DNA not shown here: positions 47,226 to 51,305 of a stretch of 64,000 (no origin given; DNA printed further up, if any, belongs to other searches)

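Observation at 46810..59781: Self-contained non-canonical FAS-II-like lipid/polyketide locus built around a radical-SAM-KS-CLF fusion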

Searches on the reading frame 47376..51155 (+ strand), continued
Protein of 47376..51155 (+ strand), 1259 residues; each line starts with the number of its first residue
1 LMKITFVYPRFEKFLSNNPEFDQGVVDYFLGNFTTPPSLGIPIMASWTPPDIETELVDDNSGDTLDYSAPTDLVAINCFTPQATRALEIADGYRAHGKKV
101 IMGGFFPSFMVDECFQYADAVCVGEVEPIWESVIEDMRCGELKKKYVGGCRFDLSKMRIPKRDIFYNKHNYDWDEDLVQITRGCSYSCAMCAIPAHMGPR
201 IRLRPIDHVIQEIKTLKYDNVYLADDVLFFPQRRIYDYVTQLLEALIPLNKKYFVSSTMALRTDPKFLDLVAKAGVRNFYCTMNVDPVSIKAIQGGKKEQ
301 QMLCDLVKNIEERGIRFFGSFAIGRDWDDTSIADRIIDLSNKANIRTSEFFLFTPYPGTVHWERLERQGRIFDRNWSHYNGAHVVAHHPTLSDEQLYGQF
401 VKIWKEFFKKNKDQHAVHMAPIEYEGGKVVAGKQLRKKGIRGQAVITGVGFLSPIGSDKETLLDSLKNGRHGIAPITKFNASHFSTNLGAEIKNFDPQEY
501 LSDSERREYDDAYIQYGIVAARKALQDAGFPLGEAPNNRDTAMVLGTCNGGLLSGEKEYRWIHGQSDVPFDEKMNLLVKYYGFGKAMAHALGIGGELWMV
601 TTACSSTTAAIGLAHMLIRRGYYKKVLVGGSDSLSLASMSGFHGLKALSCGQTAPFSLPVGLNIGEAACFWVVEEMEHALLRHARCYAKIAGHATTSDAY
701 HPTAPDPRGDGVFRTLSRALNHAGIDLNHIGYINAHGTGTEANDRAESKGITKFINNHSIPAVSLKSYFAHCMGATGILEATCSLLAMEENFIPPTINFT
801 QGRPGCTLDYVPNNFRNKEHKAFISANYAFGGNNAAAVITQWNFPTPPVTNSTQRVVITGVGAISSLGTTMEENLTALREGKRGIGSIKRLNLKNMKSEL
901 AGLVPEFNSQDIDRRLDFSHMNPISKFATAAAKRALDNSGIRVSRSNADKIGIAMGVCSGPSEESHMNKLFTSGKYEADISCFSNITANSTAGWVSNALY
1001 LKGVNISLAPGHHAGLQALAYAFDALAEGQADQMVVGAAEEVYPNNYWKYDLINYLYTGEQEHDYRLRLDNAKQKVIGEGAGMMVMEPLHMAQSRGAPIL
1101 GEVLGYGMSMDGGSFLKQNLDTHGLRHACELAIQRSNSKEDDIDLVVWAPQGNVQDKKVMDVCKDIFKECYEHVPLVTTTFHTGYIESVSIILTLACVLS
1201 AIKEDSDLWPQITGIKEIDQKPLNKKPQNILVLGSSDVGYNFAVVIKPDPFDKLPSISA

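Call 11: find_related_loci(query=window:47376-51152:+, collection=genome_contigs, flank=10000)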
Query window:47376-51152:+ (1259 aa) in genome_contigs; peptide patterns used: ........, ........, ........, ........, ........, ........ (x = any residue, [..] = any of these).
80 stretches matched a pattern; 32 encode a relative of the query (tblastn E <= 1e-3); 32 distinct loci.
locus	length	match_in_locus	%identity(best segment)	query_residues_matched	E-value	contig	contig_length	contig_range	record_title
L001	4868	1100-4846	80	1-1249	0e+0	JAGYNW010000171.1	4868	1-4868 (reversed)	MAG: Candidatus Omnitrophota bacterium isolate M55B153 171, whole genome shotgun sequence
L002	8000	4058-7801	77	1-1248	0e+0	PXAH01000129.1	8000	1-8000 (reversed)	MAG: Candidatus Omnitrophota bacterium isolate T3Sed10_202R1 T3-Sed10-C23585, whole genome shotgun sequence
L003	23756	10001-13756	76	2-1253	0e+0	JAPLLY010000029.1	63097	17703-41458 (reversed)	MAG: Candidatus Omnitrophota bacterium isolate LacPavin_0419_WC90_MAG_41_16 LacPavin_0419_WC90_scaffold_721558, whole ge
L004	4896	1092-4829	65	1-1247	0e+0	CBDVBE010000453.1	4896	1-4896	MAG TPA_asm: uncultured bacterium isolate SRR22302353_binner13_Refined_44 genome assembly, contig: ERZ25073599.11336, wh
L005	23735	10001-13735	66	2-1247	0e+0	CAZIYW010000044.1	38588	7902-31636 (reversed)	MAG TPA_asm: uncultured Fibrobacterota bacterium isolate binchicken_co256_1030 genome assembly, contig: NODE_1460_length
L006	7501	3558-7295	64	1-1247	0e+0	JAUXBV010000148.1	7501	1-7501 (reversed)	MAG: Fibrobacterota bacterium isolate CSMAG_2808 CSMAG_2808_k117_5445025_length_7501_cov_7.0000, whole genome shotgun se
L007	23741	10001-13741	61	1-1247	0e+0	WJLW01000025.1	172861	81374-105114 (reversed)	MAG: Chitinivibrionales bacterium isolate Bin_355 k141_617832, whole genome shotgun sequence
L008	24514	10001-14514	62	2-1250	0e+0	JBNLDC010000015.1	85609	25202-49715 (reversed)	MAG: Chitinispirillaceae bacterium isolate C1C2.bin.6.orig k141_7350, whole genome shotgun sequence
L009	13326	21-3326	79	147-1248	0e+0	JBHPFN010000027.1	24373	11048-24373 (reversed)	Candidatus Omnitrophota bacterium isolate SAG AM-311-J20 NODE_27_length_24373_cov_31.018299, whole genome shotgun sequen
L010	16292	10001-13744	60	2-1250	0e+0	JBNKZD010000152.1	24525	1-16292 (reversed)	MAG: Chitinispirillaceae bacterium isolate D1.bin.5.orig k141_13477, whole genome shotgun sequence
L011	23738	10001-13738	75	2-1247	0e+0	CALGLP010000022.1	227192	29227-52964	MAG TPA_asm: uncultured bacterium isolate SRR3330210_bin.157_CONCOCT_v1.1_MAG genome assembly, contig: ERZ724080.63, who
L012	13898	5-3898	57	2-1248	0e+0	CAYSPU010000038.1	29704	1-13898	MAG TPA_asm: uncultured Verrucomicrobiota bacterium isolate SRP263991_co5_69 genome assembly, contig: NODE_3182_length_2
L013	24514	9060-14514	56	1-1252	0e+0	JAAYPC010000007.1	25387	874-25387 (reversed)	MAG: Fibrobacter sp. isolate AS22ysBPME_152 2066_AS22, whole genome shotgun sequence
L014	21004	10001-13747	61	2-1250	0e+0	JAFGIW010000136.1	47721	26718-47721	MAG: Chitinispirillaceae bacterium isolate Zod_Metabat.237 k87_8310042, whole genome shotgun sequence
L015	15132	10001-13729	56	2-1248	0e+0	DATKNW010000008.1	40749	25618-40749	MAG TPA_asm: Verrucomicrobiia bacterium isolate SMAG_U14747 k141_458799, whole genome shotgun sequence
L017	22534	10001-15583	57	2-1247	0e+0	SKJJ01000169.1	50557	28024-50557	MAG: Chitinispirillum sp. isolate CSBr16_98 CSBr16-186, whole genome shotgun sequence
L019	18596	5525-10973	55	1-1246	0e+0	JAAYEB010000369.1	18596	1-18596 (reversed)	MAG: Fibrobacter sp. isolate AS06rmzACSIP_609 499083_AS06, whole genome shotgun sequence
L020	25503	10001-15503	56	2-1252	0e+0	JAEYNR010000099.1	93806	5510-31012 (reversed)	MAG: Fibrobacteres bacterium isolate OH_CBB_122 k127_1684973, whole genome shotgun sequence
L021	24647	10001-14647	59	2-1247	0e+0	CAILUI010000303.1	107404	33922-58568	MAG: uncultured Victivallales bacterium isolate Loclat_bin-09902 genome assembly, contig: bin-09902:303/466, whole genom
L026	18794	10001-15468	56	2-1255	0e+0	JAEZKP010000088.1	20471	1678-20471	MAG: Fibrobacteres bacterium isolate OH_CDB_35 k127_147887, whole genome shotgun sequence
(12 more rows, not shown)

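Call 25: search_protein_families(library=pfam, proteins=[L007:13756-16038:+, L007:8396-9589:+, L007:20882-21673:-, L007:21679-22236:-, L007:22247-23152:-, L021:14662-16956:+, L021:9344-10684:+, L021:19559-20380:+, L021:7619-8368:+, L021:8715-9332:+], max_evalue=0.001)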
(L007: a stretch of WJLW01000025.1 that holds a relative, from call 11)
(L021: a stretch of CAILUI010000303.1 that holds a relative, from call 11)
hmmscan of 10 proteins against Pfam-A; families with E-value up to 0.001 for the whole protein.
L007:13756-16038:+ (760 aa): 3 families
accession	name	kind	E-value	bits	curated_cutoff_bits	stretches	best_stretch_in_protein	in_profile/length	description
PF02801.28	Ketoacyl-synt_C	-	3.2e-35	121.2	20.8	1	240-354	1-118/119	Beta-ketoacyl synthase, C-terminal domain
PF00109.32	ketoacyl-synt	-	6e-26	92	20.8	2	4-230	3-250/252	Beta-ketoacyl synthase, N-terminal domain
PF08545.16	ACP_syn_III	-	0.00071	19.9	24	0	155-190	5-40/80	3-Oxoacyl-[acyl-carrier-protein (ACP)] synthase III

L007:8396-9589:+ (397 aa): 9 families
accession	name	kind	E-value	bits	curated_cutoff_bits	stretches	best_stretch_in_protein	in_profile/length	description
PF21212.3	Dimerisation2-like_dom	-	2e-20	73.4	27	1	57-126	4-72/72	Dimerisation2-like domain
PF00891.24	Methyltransf_2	-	1.2e-14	54.6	22.3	1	220-372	64-208/210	O-methyltransferase domain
PF08242.18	Methyltransf_12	-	2.4e-09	38.3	30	1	223-322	1-98/98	Methyltransferase domain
PF13649.12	Methyltransf_25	-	6.2e-09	36.9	27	1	222-320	1-97/97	Methyltransferase domain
PF13489.12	Methyltransf_23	-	1.4e-08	35.1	27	1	214-377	16-163/164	Methyltransferase domain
PF08100.18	Dimerisation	-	4.2e-06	26.9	25.6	1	61-137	13-92/93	O-methyltransferase dimerisation domain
PF08241.18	Methyltransf_11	-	1.1e-05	26.4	21.2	1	223-324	1-95/95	Methyltransferase domain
PF05891.18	Methyltransf_PK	-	4.2e-05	23.6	27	1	267-328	102-163/218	AdoMet dependent proline di-methyltransferase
PF05175.20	MTS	-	0.00067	19.8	23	0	204-291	17-102/170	Methyltransferase small domain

L007:20882-21673:- (263 aa): 1 family
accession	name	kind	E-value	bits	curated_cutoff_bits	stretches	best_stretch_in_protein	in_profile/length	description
PF01553.26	Acyltransferase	-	1.5e-26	93.2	23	1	79-198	5-131/132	Acyltransferase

L007:21679-22236:- (185 aa): 1 family
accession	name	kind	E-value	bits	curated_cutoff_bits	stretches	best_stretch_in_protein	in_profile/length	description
PF00908.23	dTDP_sugar_isom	-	1.3e-69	233.7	27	1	6-174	2-166/168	dTDP-4-dehydrorhamnose 3,5-epimerase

L007:22247-23152:- (301 aa): 2 families
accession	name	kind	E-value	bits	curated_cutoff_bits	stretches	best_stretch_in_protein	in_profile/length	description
PF00483.29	NTP_transferase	-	1.5e-73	247.8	21.2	1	8-244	1-243/245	Nucleotidyl transferase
PF12804.13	NTP_transf_3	-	3.9e-11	43.8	27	1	9-139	1-120/160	MobA-like NTP transferase domain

L021:14662-16956:+ (764 aa): 4 families
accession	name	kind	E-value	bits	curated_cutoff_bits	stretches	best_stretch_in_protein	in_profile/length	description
PF00109.32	ketoacyl-synt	-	6.1e-39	134.6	20.8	2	3-233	2-250/252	Beta-ketoacyl synthase, N-terminal domain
PF02801.28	Ketoacyl-synt_C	-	1.7e-37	128.5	20.8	1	243-354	1-118/119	Beta-ketoacyl synthase, C-terminal domain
PF00108.29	Thiolase_N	-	1.2e-05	25.3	26.4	0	153-196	78-121/260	Thiolase, N-terminal domain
PF08545.16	ACP_syn_III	-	5.1e-05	23.5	24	0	156-191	3-38/80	3-Oxoacyl-[acyl-carrier-protein (ACP)] synthase III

L021:9344-10684:+ (446 aa): 2 families
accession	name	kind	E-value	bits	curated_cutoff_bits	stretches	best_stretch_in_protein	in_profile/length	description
PF02310.24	B12-binding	-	3.3e-14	53.2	32.1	1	29-147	7-120/121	B12 binding domain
PF04055.27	Radical_SAM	-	1.4e-11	45.3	29.5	1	218-376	4-166/166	Radical SAM superfamily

L021:19559-20380:+ (273 aa): 1 family
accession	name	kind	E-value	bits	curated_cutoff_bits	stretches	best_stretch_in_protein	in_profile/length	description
PF01553.26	Acyltransferase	-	6e-18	65.4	23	1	88-210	4-131/132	Acyltransferase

L021:7619-8368:+ (249 aa): 2 families
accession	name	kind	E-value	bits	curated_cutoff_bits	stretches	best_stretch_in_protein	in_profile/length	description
PF00378.25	ECH_1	-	1.1e-33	117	27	1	13-240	6-230/251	Enoyl-CoA hydratase/isomerase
PF16113.10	ECH_2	-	3.5e-23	83.1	27.2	1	39-219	29-206/335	Enoyl-CoA hydratase/isomerase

L021:8715-9332:+ (205 aa): 2 families
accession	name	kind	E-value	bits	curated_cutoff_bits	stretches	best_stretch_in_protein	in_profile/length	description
PF00378.25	ECH_1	-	8.6e-34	117.4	27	1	15-204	4-190/251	Enoyl-CoA hydratase/isomerase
PF16113.10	ECH_2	-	6.3e-18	65.8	27.2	1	17-198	1-182/335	Enoyl-CoA hydratase/isomerase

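Call 53: search_protein_families(library=pfam, proteins=[L013:481-1131:+, L013:1186-2622:+, L013:2615-4270:+, L013:4280-5812:+, L013:6430-8775:+, L013:8772-9962:+, L013:19305-21800:-, L013:22020-23084:-, L013:23-301:+], max_evalue=0.01)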
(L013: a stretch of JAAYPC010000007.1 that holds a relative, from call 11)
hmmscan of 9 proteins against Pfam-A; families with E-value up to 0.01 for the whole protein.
L013:481-1131:+ (216 aa): 1 family
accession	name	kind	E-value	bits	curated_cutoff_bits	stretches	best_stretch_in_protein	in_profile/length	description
PF04279.20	IspA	-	0.0031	18.2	28.7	1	36-185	19-167/176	Intracellular septation protein A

L013:1186-2622:+ (478 aa): 1 family
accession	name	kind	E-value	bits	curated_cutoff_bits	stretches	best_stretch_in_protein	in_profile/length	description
PF00501.34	AMP-binding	-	1e-13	51.3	29.9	1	28-316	14-344/384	AMP-binding enzyme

L013:2615-4270:+ (551 aa): 2 families
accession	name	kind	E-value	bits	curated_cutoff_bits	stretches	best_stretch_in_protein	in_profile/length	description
PF00535.33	Glycos_transf_2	-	1.9e-15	57.6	23.3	1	6-119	2-116/168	Glycosyl transferase family 2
PF03279.18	Lip_A_acyltrans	-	2.5e-08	33.9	22.3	1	327-491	81-240/295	Bacterial lipid A biosynthesis acyltransferase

L013:4280-5812:+ (510 aa): 1 family
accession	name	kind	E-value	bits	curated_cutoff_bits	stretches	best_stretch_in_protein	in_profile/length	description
PF00221.24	Lyase_aromatic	-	1.3e-148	496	27.3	1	12-466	1-459/466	Aromatic amino acid lyase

L013:6430-8775:+ (781 aa): 1 family
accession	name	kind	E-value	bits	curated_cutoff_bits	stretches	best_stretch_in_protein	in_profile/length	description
PF03176.21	MMPL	-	0.0001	21.8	20.5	1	224-308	118-201/333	MMPL family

L013:8772-9962:+ (396 aa): 3 families
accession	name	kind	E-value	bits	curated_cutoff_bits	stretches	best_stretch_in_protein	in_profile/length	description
PF02801.28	Ketoacyl-synt_C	-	1.3e-22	80.5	20.8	1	236-336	4-110/119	Beta-ketoacyl synthase, C-terminal domain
PF00109.32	ketoacyl-synt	-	1.7e-19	70.9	20.8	1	93-230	113-249/252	Beta-ketoacyl synthase, N-terminal domain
PF00108.29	Thiolase_N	-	4.5e-05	23.4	26.4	1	136-189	62-117/260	Thiolase, N-terminal domain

L013:19305-21800:- (831 aa): 3 families
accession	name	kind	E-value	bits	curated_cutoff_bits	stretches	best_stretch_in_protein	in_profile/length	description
PF13620.12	CarboxypepD_reg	-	8.7e-12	45.7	32.3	1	62-138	2-81/82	Carboxypeptidase regulatory-like domain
PF13715.12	CarbopepD_reg_2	-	1.5e-10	41.4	32.2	1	62-149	1-87/88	CarboxypepD_reg-like domain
PF07715.20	Plug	-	1.2e-06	29.4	23.9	1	168-265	11-104/107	TonB-dependent Receptor Plug Domain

L013:22020-23084:- (354 aa): 6 families
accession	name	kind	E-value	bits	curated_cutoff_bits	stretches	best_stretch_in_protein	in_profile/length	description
PF12146.15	Hydrolase_4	-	1e-32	113.8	27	1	106-332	2-238/239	Serine aminopeptidase, S33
PF00561.26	Abhydrolase_1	-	5.2e-18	66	25.8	2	110-216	2-103/245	alpha/beta hydrolase fold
PF12697.13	Abhydrolase_6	-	3.1e-15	57.9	26.3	1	111-331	1-208/217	Alpha/beta hydrolase family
PF08538.16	DUF1749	-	7.5e-05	22.4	24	1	108-204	30-130/299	Protein of unknown function (DUF1749)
PF10230.15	LIDHydrolase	-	0.00072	19.8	27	1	177-230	82-133/262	Lipid-droplet associated hydrolase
PF02230.22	Abhydrolase_2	-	0.0049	17.2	23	0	181-210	107-136/217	Phospholipase/Carboxylesterase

L013:23-301:+ (92 aa): 1 family
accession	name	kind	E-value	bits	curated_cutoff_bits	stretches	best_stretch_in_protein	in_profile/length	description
PF00550.31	PP-binding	-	1.2e-08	35.5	20.8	1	8-61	2-50/67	Phosphopantetheine attachment site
